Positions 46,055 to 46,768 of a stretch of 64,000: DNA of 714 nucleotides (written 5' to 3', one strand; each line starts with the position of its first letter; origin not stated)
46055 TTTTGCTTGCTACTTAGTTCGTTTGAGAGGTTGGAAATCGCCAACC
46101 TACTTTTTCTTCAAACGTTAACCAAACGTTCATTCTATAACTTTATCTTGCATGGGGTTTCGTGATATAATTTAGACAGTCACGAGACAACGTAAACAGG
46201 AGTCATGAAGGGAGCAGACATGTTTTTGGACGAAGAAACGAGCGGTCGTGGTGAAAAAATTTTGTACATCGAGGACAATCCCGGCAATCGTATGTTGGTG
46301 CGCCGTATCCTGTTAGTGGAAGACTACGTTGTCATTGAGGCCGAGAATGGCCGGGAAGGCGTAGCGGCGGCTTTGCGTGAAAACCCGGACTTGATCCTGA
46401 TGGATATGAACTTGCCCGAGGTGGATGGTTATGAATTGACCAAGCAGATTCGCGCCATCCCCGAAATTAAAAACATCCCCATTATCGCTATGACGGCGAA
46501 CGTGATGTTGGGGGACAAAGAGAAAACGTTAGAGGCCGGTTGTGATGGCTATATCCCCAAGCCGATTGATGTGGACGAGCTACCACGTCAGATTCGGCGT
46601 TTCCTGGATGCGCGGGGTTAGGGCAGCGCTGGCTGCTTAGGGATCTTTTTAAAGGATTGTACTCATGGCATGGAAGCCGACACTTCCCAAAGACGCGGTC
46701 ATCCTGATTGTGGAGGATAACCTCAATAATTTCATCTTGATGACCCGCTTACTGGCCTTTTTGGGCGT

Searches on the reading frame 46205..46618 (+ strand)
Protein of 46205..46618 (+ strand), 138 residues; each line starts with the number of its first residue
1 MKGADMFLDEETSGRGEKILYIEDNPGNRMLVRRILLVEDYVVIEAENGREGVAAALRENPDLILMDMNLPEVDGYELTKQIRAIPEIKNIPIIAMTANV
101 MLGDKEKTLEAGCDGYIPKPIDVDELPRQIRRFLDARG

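Call 28: search_protein_families(library=pfam, proteins=[window:46205-46618:+], max_evalue=0.01)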
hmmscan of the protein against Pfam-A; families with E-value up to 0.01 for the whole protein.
window:46205-46618:+ (138 aa): 1 family
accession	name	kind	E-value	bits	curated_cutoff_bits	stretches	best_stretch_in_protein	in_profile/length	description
PF00072.30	Response_reg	-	3.3e-28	98.5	30.2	1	19-130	1-110/111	Response regulator receiver domain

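Call 86: search_protein_families(library=ncbifam, proteins=[window:46205-46618:+], max_evalue=0.00001)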
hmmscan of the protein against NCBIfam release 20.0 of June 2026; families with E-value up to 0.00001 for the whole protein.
window:46205-46618:+ (138 aa): 89 families (the best 25 are shown)
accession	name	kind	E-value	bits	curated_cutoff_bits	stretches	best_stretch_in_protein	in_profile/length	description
NF008318.0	PRK11107.1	equivalog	2.1e-26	92.3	890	1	18-135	669-786/920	two-component sensor histidine kinase BarA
NF038297.2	hybrid_HK_HrmK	equivalog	1.5e-23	83.3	725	1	13-131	487-605/607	hybrid histidine kinase/response regulator HrmK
NF007135.0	PRK09581.1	equivalog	2.9e-22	79.1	474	1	18-131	4-117/457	PleD family two-component system response regulator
TIGR02154.1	PhoB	equivalog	3.9e-22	78.7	296.2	1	17-132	3-118/226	phosphate regulon transcriptional regulator PhoB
TIGR02956.1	TMAO_torS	equivalog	7.5e-21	74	676.5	1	16-135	701-821/967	TMAO reductase system sensor histidine kinase/response regulator TorS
NF008099.0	PRK10841.1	equivalog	2.3e-20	72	920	1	18-131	826-937/949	two-component system sensor histidine kinase RcsC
TIGR01387.1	cztR_silR_copR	subfamily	1.7e-19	70.4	279.2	1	19-134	1-114/218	heavy metal response regulator transcription factor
NF040689.1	MtrAB_MtrA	equivalog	7.2e-19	68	300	1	19-132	1-111/219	MtrAB system response regulator MtrA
NF011874.0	PRK15347.1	equivalog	9.2e-19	67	852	1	18-130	692-806/921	two component system sensor kinase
NF045944.1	ResRegRpaBCyano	equivalog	9.4e-19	67.7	330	1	23-134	4-112/229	response regulator transcription factor RpaB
NF041866.1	EpsW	equivalog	1.1e-18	67.1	200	1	18-136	7-127/131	exopolysaccharide biosynthesis response regulator EpsW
NF008302.0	PRK11091.1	equivalog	4.3e-18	64.9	838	1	10-136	519-645/779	aerobic respiration two-component sensor histidine kinase ArcB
NF008567.0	PRK11517.1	equivalog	7.1e-18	64.8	353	1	18-133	2-114/223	response regulator transcription factor HprR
NF041733.1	resp_reg_CseB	equivalog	1e-17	64.3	350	1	18-134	2-115/228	two-component system response regulator CseB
NF007005.1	PRK09468.1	equivalog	3.7e-17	62.5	331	1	16-134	3-119/237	osmolarity response regulator transcription factor OmpR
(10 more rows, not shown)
